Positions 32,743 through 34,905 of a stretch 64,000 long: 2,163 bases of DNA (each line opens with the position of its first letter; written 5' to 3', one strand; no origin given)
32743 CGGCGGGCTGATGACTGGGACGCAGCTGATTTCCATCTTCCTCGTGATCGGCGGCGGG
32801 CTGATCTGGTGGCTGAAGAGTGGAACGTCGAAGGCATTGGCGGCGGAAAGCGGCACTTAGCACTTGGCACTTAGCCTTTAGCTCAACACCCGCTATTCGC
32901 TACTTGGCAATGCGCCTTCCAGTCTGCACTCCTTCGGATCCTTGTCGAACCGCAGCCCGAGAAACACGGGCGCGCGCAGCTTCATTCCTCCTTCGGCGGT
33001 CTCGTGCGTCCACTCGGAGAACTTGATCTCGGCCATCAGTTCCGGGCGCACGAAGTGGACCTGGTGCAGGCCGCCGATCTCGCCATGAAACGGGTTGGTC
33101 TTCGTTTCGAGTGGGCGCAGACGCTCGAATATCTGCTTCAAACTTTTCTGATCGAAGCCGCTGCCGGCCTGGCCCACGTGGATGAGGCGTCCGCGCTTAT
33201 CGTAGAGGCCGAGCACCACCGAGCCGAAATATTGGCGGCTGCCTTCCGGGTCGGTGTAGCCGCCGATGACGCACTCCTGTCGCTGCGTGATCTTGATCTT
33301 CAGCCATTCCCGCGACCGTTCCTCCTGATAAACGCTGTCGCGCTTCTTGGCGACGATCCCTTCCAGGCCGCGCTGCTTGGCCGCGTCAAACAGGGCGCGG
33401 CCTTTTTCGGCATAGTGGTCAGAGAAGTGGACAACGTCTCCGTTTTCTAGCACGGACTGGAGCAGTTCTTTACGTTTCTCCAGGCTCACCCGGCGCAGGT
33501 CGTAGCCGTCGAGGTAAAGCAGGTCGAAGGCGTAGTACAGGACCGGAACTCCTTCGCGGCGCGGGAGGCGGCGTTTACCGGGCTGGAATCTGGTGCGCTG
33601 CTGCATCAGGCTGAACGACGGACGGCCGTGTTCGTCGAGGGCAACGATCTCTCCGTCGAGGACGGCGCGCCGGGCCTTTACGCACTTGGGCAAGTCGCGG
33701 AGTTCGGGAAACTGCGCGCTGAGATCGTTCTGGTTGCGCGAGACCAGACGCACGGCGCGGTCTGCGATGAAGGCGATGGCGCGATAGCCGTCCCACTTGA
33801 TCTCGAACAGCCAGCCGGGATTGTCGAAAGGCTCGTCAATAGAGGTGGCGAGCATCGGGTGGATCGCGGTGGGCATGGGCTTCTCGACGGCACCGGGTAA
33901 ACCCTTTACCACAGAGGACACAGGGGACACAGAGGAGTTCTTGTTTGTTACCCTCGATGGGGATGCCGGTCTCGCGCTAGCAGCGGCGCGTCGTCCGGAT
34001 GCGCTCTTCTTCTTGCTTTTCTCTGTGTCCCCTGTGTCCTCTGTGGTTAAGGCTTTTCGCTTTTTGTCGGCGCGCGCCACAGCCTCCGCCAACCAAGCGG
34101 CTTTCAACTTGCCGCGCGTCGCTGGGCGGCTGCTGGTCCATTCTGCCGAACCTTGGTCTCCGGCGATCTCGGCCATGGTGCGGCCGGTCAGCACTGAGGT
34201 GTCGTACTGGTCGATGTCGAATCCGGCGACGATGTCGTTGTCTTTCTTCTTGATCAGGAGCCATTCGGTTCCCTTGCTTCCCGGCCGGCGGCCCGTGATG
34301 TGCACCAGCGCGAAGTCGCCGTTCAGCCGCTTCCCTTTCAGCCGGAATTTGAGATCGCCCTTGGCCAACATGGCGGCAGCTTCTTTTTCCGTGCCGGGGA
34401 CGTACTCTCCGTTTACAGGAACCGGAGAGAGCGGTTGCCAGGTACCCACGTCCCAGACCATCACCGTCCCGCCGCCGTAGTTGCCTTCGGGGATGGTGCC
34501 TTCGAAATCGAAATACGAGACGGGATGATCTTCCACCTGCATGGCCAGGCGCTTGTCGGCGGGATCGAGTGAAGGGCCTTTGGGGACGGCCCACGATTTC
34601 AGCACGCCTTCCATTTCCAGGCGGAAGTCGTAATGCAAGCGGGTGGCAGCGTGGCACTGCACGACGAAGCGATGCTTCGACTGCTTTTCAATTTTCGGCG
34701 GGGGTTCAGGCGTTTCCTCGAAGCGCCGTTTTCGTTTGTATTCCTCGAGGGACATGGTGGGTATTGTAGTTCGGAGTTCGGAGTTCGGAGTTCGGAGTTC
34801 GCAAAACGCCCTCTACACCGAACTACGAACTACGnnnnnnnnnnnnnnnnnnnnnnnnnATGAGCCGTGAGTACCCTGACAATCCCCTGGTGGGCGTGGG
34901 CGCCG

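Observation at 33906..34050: Near-perfect 29-bp inverted repeat of a REP-like family translated in frame as the LigD interdomain linker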

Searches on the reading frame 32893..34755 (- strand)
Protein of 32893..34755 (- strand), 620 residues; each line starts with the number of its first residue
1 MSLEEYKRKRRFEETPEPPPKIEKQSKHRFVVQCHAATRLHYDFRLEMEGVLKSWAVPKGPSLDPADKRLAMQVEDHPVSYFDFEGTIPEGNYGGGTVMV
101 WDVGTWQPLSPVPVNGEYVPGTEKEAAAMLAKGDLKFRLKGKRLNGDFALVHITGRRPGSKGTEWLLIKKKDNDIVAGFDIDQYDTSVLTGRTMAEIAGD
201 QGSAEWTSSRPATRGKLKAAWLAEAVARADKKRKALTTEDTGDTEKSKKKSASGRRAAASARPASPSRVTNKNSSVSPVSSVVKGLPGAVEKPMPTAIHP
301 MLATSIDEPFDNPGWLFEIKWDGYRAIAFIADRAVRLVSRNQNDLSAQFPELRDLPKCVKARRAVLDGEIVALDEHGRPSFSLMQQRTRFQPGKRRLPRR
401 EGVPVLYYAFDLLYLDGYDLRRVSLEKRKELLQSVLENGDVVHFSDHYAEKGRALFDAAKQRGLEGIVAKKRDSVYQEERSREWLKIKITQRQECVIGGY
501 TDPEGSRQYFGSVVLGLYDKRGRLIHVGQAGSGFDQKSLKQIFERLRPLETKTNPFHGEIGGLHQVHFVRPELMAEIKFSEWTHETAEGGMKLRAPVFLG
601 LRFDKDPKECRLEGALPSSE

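Call 8: search_protein_families(library=pfam, proteins=[window:32893-34755:-], max_evalue=0.01)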
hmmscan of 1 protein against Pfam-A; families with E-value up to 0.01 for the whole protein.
window:32893-34755:- (620 aa): 4 families
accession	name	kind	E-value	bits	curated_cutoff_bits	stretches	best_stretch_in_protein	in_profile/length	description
PF13298.12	LigD_N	-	2.5e-43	147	31.1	1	33-151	1-106/107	DNA Ligase D 3'-phosphoesterase domain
PF01068.26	DNA_ligase_A_M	-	9.9e-37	127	26.2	1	300-488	1-204/204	ATP dependent DNA ligase domain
PF04679.21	DNA_ligase_A_C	-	3.5e-25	88.7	27.5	1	507-605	2-94/94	ATP dependent DNA ligase C terminal region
PF09414.15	RNA_ligase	-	3.9e-05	24.3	27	1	315-488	3-171/171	RNA ligase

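Call 9: search_protein_families(library=ncbifam, proteins=[window:32893-34755:-], max_evalue=0.001)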
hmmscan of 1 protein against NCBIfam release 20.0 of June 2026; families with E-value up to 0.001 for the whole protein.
window:32893-34755:- (620 aa): 14 families
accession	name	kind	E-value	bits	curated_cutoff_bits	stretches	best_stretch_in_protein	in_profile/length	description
NF004628.0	PRK05972.1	subfamily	3.2e-170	568.1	895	1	2-615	5-550/870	ATP-dependent DNA ligase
NF007210.0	PRK09632.1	equivalog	3.4e-127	425.8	989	1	2-613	300-780/781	ATP-dependent DNA ligase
TIGR02779.1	NHEJ_ligase_lig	equivalog_domain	1.5e-96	323.2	227.75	1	300-611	1-301/302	non-homologous end-joining DNA ligase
TIGR02776.1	NHEJ_ligase_prk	equivalog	9e-83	279.1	373.2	1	313-615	5-297/587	DNA ligase D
TIGR02777.1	LigD_PE_dom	equivalog_domain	4e-63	211.9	144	1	3-172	1-155/156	DNA ligase D, 3'-phosphoesterase domain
NF006078.0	PRK08224.1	equivalog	1.6e-51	175.3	296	1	292-612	3-331/350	ATP-dependent DNA ligase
NF005796.0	PRK07636.1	subfamily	5.4e-46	157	337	1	298-504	3-201/275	ATP-dependent DNA ligase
TIGR00574.1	dnl1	superfamily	6.5e-38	130.7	217.8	1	296-609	168-515/527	ATP-dependent DNA ligase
NF007211.0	PRK09633.1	equivalog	1.4e-35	122.8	774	1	300-613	3-310/610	DNA ligase D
NF006701.0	PRK09247.1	equivalog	2.7e-33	115.7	543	1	292-610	204-525/540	ATP-dependent DNA ligase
NF002868.0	PRK03180.1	equivalog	4.4e-33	114.7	641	1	296-609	182-495/509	ATP-dependent DNA ligase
TIGR04120.1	DNA_lig_bact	equivalog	1.6e-30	106.6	400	1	292-610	192-516/526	cisplatin damage response ATP-dependent DNA ligase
NF041331.1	LigA_Halo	equivalog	1.1e-29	103.3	830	1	317-609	251-540/552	ATP-dependent DNA ligase LigA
NF006592.0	PRK09125.1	equivalog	8.5e-10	38.1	200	1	290-537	21-246/283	DNA ligase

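Call 11: find_homologous_proteins(query=window:32893-34755:-, max_evalue=1e-30)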
Query window:32893-34755:- (620 aa): 8000 proteins with E <= 1e-30 among 8000 candidates; the best 120 are listed.
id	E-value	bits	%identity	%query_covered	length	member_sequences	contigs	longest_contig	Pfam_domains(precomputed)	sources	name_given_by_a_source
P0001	0.0e+0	1422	100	100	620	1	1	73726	PF01068.27,PF13298.13,PF04679.22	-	-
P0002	0.0e+0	1246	89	99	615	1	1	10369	PF09414.16,PF01068.27,PF13298.13,PF04679.22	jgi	jgi:bifunctional non-homologous end joining protein LigD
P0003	0.0e+0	1229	87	100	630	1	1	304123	PF09414.16,PF01068.27,PF13298.13,PF04679.22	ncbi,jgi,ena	-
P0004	0.0e+0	1219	86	100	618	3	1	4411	PF01068.27,PF13298.13,PF04679.22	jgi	-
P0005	0.0e+0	1218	86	100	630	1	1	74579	PF01068.27,PF13298.13,PF04679.22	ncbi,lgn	ncbi:MAG: non-homologous end-joining DNA ligase [Terriglobales bacterium]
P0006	0.0e+0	1209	83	100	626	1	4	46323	PF01068.27,PF13298.13,PF04679.22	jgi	jgi:bifunctional non-homologous end joining protein LigD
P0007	0.0e+0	1203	86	99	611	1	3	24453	PF01068.27,PF13298.13,PF04679.22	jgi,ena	jgi:bifunctional non-homologous end joining protein LigD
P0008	0.0e+0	1201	84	100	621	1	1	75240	PF01068.27,PF13298.13,PF04679.22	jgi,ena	-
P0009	0.0e+0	1200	84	100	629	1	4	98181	PF01068.27,PF13298.13,PF04679.22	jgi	jgi:bifunctional non-homologous end joining protein LigD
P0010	0.0e+0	1200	83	100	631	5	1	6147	PF01068.27,PF13298.13,PF04679.22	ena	-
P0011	0.0e+0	1198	82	100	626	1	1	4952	PF01068.27,PF13298.13,PF04679.22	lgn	-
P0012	0.0e+0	1198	83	100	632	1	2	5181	PF01068.27,PF13298.13,PF04679.22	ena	-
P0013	0.0e+0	1197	83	100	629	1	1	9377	PF01068.27,PF13298.13,PF04679.22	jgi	jgi:bifunctional non-homologous end joining protein LigD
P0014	0.0e+0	1197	84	100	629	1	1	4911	PF01068.27,PF13298.13,PF04679.22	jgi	-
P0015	0.0e+0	1195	85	100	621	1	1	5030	PF01068.27,PF13298.13,PF04679.22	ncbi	-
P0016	0.0e+0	1195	86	99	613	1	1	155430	PF01068.27,PF13298.13,PF04679.22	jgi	jgi:bifunctional non-homologous end joining protein LigD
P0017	0.0e+0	1193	84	100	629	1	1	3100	PF01068.27,PF13298.13,PF04679.22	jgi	-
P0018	0.0e+0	1193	82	100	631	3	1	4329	PF01068.27,PF13298.13,PF04679.22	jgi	jgi:bifunctional non-homologous end joining protein LigD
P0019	0.0e+0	1192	86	99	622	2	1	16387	PF01068.27,PF13298.13,PF04679.22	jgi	jgi:bifunctional non-homologous end joining protein LigD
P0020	0.0e+0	1192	83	100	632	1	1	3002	PF01068.27,PF13298.13,PF04679.22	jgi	jgi:bifunctional non-homologous end joining protein LigD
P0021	0.0e+0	1186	84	100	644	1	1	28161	PF01068.27,PF13298.13,PF04679.22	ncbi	-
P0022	0.0e+0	1184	83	100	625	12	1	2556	PF01068.27,PF13298.13,PF04679.22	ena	-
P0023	0.0e+0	1181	83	100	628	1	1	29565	PF01068.27,PF13298.13,PF04679.22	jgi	jgi:bifunctional non-homologous end joining protein LigD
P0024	0.0e+0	1180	83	100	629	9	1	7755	PF01068.27,PF13298.13,PF04679.22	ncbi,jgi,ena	jgi:bifunctional non-homologous end joining protein LigD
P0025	0.0e+0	1179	81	100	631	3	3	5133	PF01068.27,PF13298.13,PF04679.22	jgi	jgi:bifunctional non-homologous end joining protein LigD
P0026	0.0e+0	1175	83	100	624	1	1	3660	PF01068.27,PF13298.13,PF04679.22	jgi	jgi:bifunctional non-homologous end joining protein LigD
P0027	0.0e+0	1172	82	100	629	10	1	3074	PF01068.27,PF13298.13,PF04679.22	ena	-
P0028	0.0e+0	1167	81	100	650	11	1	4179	PF01068.27,PF13298.13,PF04679.22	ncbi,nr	ncbi:MAG TPA: non-homologous end-joining DNA ligase [Terriglobales bacterium]|nr:non-homologous end-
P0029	0.0e+0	1165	83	99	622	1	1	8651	PF01068.27,PF13298.13,PF04679.22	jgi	jgi:bifunctional non-homologous end joining protein LigD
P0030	0.0e+0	1164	83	99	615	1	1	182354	PF01068.27,PF13298.13,PF04679.22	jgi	jgi:bifunctional non-homologous end joining protein LigD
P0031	0.0e+0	1163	81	100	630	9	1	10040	PF01068.27,PF13298.13,PF04679.22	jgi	jgi:bifunctional non-homologous end joining protein LigD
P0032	0.0e+0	1161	82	100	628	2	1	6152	PF01068.27,PF13298.13,PF04679.22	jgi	-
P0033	0.0e+0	1157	81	100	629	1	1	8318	PF01068.27,PF13298.13,PF04679.22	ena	-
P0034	0.0e+0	1157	81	100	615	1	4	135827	PF01068.27,PF13298.13,PF04679.22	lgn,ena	-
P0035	0.0e+0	1155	83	99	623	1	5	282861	PF01068.27,PF13298.13,PF04679.22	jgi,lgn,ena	-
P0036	0.0e+0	1150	82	99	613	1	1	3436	PF01068.27,PF13298.13,PF04679.22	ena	-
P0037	0.0e+0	1150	82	100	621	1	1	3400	PF01068.27,PF13298.13,PF04679.22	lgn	-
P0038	0.0e+0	1150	81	100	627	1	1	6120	PF01068.27,PF13298.13,PF04679.22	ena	-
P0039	0.0e+0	1147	80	100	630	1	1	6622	PF01068.27,PF13298.13,PF04679.22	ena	-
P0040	0.0e+0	1146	78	100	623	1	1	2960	PF09414.16,PF01068.27,PF13298.13,PF04679.22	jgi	jgi:bifunctional non-homologous end joining protein LigD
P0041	0.0e+0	1145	81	100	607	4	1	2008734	PF01068.27,PF13298.13,PF04679.22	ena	-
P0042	0.0e+0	1145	79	100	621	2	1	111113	PF09414.16,PF01068.27,PF13298.13,PF04679.22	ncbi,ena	-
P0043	0.0e+0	1144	81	100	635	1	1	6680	PF01068.27,PF13298.13,PF04679.22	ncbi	-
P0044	0.0e+0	1141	80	100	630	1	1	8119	PF01068.27,PF13298.13,PF04679.22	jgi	jgi:bifunctional non-homologous end joining protein LigD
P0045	0.0e+0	1137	79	100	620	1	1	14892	PF09414.16,PF01068.27,PF13298.13,PF04679.22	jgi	jgi:bifunctional non-homologous end joining protein LigD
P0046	0.0e+0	1137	79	100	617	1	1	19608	PF09414.16,PF01068.27,PF13298.13,PF04679.22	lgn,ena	-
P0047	0.0e+0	1135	79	100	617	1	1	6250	PF09414.16,PF01068.27,PF13298.13,PF04679.22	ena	-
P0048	0.0e+0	1135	80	99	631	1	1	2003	PF01068.27,PF13298.13,PF04679.22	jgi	jgi:bifunctional non-homologous end joining protein LigD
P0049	0.0e+0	1135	79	100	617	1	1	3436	PF09414.16,PF01068.27,PF13298.13,PF04679.22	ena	-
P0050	0.0e+0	1134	79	100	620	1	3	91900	PF09414.16,PF01068.27,PF13298.13,PF04679.22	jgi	jgi:bifunctional non-homologous end joining protein LigD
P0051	0.0e+0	1134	79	100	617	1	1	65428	PF09414.16,PF01068.27,PF13298.13,PF04679.22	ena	-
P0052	0.0e+0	1134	79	100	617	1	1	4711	PF09414.16,PF01068.27,PF13298.13,PF04679.22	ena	-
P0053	0.0e+0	1134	79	100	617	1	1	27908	PF09414.16,PF01068.27,PF13298.13,PF04679.22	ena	-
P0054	0.0e+0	1133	82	100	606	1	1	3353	PF01068.27,PF13298.13,PF04679.22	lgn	-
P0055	0.0e+0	1133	78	100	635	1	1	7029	PF01068.27,PF13298.13,PF04679.22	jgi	jgi:bifunctional non-homologous end joining protein LigD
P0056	0.0e+0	1133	79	100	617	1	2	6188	PF09414.16,PF01068.27,PF13298.13,PF04679.22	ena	-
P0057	0.0e+0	1133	79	100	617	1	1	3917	PF09414.16,PF01068.27,PF13298.13,PF04679.22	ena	-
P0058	0.0e+0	1133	79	100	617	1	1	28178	PF09414.16,PF01068.27,PF13298.13,PF04679.22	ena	-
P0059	0.0e+0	1133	78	100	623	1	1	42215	PF01068.27,PF13298.13,PF04679.22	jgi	jgi:bifunctional non-homologous end joining protein LigD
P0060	0.0e+0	1132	79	100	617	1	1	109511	PF09414.16,PF01068.27,PF13298.13,PF04679.22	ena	-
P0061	0.0e+0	1131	79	100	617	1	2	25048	PF09414.16,PF01068.27,PF13298.13,PF04679.22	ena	-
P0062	0.0e+0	1130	80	100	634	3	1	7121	PF01068.27,PF13298.13,PF04679.22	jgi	jgi:bifunctional non-homologous end joining protein LigD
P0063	0.0e+0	1129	79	100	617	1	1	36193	PF09414.16,PF01068.27,PF13298.13,PF04679.22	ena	-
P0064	0.0e+0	1126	82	99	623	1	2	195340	PF01068.27,PF13298.13,PF04679.22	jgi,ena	-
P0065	0.0e+0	1125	78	100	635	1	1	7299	PF01068.27,PF13298.13,PF04679.22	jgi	jgi:bifunctional non-homologous end joining protein LigD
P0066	0.0e+0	1124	78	100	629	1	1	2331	PF01068.27,PF13298.13,PF04679.22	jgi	-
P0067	0.0e+0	1123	79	99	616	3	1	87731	PF01068.27,PF13298.13,PF04679.22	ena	-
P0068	0.0e+0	1122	79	100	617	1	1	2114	PF09414.16,PF01068.27,PF13298.13,PF04679.22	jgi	jgi:bifunctional non-homologous end joining protein LigD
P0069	0.0e+0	1120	78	100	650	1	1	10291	PF01068.27,PF13298.13,PF04679.22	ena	-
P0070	0.0e+0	1119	78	100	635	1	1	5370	PF01068.27,PF13298.13,PF04679.22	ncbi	-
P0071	0.0e+0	1117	78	100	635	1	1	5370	PF01068.27,PF13298.13,PF04679.22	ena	-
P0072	0.0e+0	1115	77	100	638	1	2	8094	PF09414.16,PF01068.27,PF13298.13,PF04679.22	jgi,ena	-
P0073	0.0e+0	1115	79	100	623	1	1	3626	PF01068.27,PF13298.13,PF04679.22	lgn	-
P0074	0.0e+0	1114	79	100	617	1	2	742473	PF01068.27,PF13298.13,PF04679.22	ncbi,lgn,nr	ncbi:MAG: ATP-dependent DNA ligase [Acidobacteria bacterium]|nr:ATP-dependent DNA ligase [Acidobacte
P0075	0.0e+0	1113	76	99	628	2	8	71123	PF01068.27,PF13298.13,PF04679.22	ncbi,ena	-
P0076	0.0e+0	1111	76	100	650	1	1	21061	PF01068.27,PF13298.13,PF04679.22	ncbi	ncbi:MAG: non-homologous end-joining DNA ligase [Terriglobales bacterium]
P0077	0.0e+0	1110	77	100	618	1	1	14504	PF01068.27,PF13298.13,PF04679.22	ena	-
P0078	0.0e+0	1109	76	100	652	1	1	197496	PF01068.27,PF13298.13,PF04679.22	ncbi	ncbi:MAG: non-homologous end-joining DNA ligase [Terriglobales bacterium]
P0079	0.0e+0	1109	77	100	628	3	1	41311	PF01068.27,PF13298.13,PF04679.22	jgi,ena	-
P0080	0.0e+0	1109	77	99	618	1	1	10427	PF01068.27,PF13298.13,PF04679.22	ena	-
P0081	0.0e+0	1109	78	100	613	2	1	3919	PF01068.27,PF13298.13,PF04679.22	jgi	-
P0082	0.0e+0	1107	78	100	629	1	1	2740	PF01068.27,PF13298.13,PF04679.22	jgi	jgi:bifunctional non-homologous end joining protein LigD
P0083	0.0e+0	1107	76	100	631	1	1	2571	PF01068.27,PF13298.13,PF04679.22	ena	-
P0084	0.0e+0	1106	78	100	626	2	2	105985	PF09414.16,PF01068.27,PF13298.13,PF04679.22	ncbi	-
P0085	0.0e+0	1105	79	100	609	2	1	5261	PF01068.27,PF13298.13,PF04679.22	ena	-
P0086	0.0e+0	1104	77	100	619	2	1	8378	PF01068.27,PF13298.13,PF04679.22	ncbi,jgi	jgi:bifunctional non-homologous end joining protein LigD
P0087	0.0e+0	1104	78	100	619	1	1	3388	PF01068.27,PF13298.13,PF04679.22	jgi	jgi:bifunctional non-homologous end joining protein LigD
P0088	0.0e+0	1103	77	100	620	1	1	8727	PF01068.27,PF13298.13,PF04679.22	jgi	jgi:bifunctional non-homologous end joining protein LigD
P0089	0.0e+0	1102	76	99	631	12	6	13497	PF01068.27,PF13298.13,PF04679.22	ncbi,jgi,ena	ncbi:MAG: non-homologous end-joining DNA ligase [Terriglobales bacterium]|jgi:bifunctional non-homol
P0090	0.0e+0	1102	78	100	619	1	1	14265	PF01068.27,PF13298.13,PF04679.22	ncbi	-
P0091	0.0e+0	1101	78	100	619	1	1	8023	PF01068.27,PF13298.13,PF04679.22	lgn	-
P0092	0.0e+0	1101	77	100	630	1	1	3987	PF01068.27,PF13298.13,PF04679.22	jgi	-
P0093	0.0e+0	1100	77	100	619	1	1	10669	PF01068.27,PF13298.13,PF04679.22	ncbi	-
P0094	0.0e+0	1100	78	100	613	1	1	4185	PF01068.27,PF13298.13,PF04679.22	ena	-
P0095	0.0e+0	1099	76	100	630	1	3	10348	PF01068.27,PF13298.13,PF04679.22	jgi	-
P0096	0.0e+0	1099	78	100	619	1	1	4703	PF01068.27,PF13298.13,PF04679.22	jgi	jgi:bifunctional non-homologous end joining protein LigD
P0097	0.0e+0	1099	76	100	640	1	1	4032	PF01068.27,PF13298.13,PF04679.22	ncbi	-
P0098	0.0e+0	1098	78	100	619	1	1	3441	PF01068.27,PF13298.13,PF04679.22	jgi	jgi:bifunctional non-homologous end joining protein LigD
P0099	0.0e+0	1098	77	100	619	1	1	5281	PF01068.27,PF13298.13,PF04679.22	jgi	jgi:bifunctional non-homologous end joining protein LigD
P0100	0.0e+0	1098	76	100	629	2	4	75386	PF01068.27,PF13298.13,PF04679.22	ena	-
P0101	0.0e+0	1098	77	100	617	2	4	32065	PF01068.27,PF13298.13,PF04679.22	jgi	jgi:bifunctional non-homologous end joining protein LigD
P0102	0.0e+0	1097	77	100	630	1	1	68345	PF01068.27,PF13298.13,PF04679.22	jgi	jgi:bifunctional non-homologous end joining protein LigD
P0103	0.0e+0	1097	77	100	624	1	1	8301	PF01068.27,PF13298.13,PF04679.22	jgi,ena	-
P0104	0.0e+0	1096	76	100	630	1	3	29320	PF01068.27,PF13298.13,PF04679.22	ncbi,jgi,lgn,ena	ncbi:MAG TPA: non-homologous end-joining DNA ligase [Terriglobales bacterium]|jgi:bifunctional non-h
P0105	0.0e+0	1096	77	100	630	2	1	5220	PF01068.27,PF13298.13,PF04679.22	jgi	-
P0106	0.0e+0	1096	77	100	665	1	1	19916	PF01068.27,PF13298.13,PF04679.22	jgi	jgi:bifunctional non-homologous end joining protein LigD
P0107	0.0e+0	1095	77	100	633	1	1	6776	PF01068.27,PF13298.13,PF04679.22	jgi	jgi:bifunctional non-homologous end joining protein LigD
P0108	0.0e+0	1095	76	100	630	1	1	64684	PF01068.27,PF13298.13,PF04679.22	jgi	jgi:bifunctional non-homologous end joining protein LigD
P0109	0.0e+0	1095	78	100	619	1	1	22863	PF01068.27,PF13298.13,PF04679.22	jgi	jgi:bifunctional non-homologous end joining protein LigD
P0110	0.0e+0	1095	76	100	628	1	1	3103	PF01068.27,PF13298.13,PF04679.22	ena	-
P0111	0.0e+0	1094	75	100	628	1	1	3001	PF01068.27,PF13298.13,PF04679.22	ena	-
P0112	0.0e+0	1094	76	100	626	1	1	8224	PF01068.27,PF13298.13,PF04679.22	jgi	jgi:bifunctional non-homologous end joining protein LigD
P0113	0.0e+0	1093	77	100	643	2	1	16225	PF01068.27,PF13298.13,PF04679.22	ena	-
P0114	0.0e+0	1093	76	100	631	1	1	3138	PF01068.27,PF13298.13,PF04679.22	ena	-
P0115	0.0e+0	1093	76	99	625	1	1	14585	PF01068.27,PF13298.13,PF04679.22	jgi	jgi:bifunctional non-homologous end joining protein LigD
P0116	0.0e+0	1093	77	100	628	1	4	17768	PF01068.27,PF13298.13,PF04679.22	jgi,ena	jgi:bifunctional non-homologous end joining protein LigD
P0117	0.0e+0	1092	77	100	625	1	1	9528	PF01068.27,PF13298.13,PF04679.22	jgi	jgi:bifunctional non-homologous end joining protein LigD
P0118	0.0e+0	1092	78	100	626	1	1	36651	PF01068.27,PF13298.13,PF04679.22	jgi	-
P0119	0.0e+0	1092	76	100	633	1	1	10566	PF01068.27,PF13298.13,PF04679.22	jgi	jgi:bifunctional non-homologous end joining protein LigD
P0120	0.0e+0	1092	76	100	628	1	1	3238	PF01068.27,PF13298.13,PF04679.22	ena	-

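Call 14: find_related_loci(query=A1, collection=genome_contigs, flank=3000)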
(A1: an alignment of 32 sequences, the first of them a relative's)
Query A1 (620 aa) in genome_contigs; peptide patterns used: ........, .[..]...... (x = any residue, [..] = any of these).
599 stretches matched a pattern (row limit reached: there are more); 581 encode a relative of the query (tblastn E <= 1e-3); the best 80 are kept; 80 distinct loci.
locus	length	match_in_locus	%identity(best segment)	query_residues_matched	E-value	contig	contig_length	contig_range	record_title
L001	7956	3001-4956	76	1-620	0e+0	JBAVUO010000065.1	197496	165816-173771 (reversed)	MAG: Terriglobales bacterium isolate MFD02222_ilm_asm_bin20 k127_88762, whole genome shotgun sequence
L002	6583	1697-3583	76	1-616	0e+0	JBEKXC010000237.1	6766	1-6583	MAG: Terriglobales bacterium isolate SPRUCE 642 SPRUCE_642_237, whole genome shotgun sequence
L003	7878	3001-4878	77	1-618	0e+0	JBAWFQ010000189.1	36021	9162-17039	MAG: Terriglobales bacterium isolate MFD04494_ilm_asm_bin13 k127_113096, whole genome shotgun sequence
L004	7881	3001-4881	74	1-618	0e+0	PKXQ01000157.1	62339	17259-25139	MAG: Acidobacteriaceae bacterium isolate palsa_280 73.20120500_P24.3_contig_78, whole genome shotgun sequence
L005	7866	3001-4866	75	1-618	0e+0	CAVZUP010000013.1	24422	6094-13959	MAG: uncultured Acidobacteriaceae bacterium isolate MFD05379.bin.1.4 genome assembly, contig: contig_12753, whole genome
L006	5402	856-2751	76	1-618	0e+0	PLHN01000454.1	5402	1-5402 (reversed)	MAG: Acidobacteriaceae bacterium isolate bog_209 73.20110800_S1M.81_contig_8632, whole genome shotgun sequence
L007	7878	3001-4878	74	1-618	0e+0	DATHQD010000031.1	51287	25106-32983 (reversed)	MAG TPA_asm: Terriglobales bacterium isolate SMAG_U12729 k141_1879483, whole genome shotgun sequence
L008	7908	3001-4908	74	1-618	0e+0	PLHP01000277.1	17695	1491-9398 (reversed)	MAG: Acidobacteriaceae bacterium isolate bog_207 73.20110800_S1M.73_contig_9538, whole genome shotgun sequence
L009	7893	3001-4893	75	1-615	0e+0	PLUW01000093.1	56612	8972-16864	MAG: Acidobacteriaceae bacterium isolate bog_443 73.20120800_S3M.8_contig_429, whole genome shotgun sequence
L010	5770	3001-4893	75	1-616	0e+0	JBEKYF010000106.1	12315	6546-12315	MAG: Terriglobales bacterium isolate SPRUCE 669 SPRUCE_669_106, whole genome shotgun sequence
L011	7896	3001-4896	75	1-618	0e+0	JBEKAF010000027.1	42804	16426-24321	MAG: Terriglobales bacterium isolate SPRUCE 106 SPRUCE_106_27, whole genome shotgun sequence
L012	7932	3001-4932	73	1-616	0e+0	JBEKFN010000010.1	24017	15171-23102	MAG: Terriglobales bacterium isolate SPRUCE 230 SPRUCE_230_10, whole genome shotgun sequence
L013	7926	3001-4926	73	1-618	0e+0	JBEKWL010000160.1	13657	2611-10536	MAG: Terriglobales bacterium isolate SPRUCE 627 SPRUCE_627_160, whole genome shotgun sequence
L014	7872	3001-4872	74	1-613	0e+0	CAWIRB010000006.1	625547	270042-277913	MAG: uncultured Acidobacteriaceae bacterium isolate MFD01689.bin.1.48 genome assembly, contig: contig_33106, whole genom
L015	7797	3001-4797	75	1-617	0e+0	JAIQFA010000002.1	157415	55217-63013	MAG: Terriglobia bacterium isolate SRVP_18 SR-VP_26_10_2019_B_40cm_scaffold_100, whole genome shotgun sequence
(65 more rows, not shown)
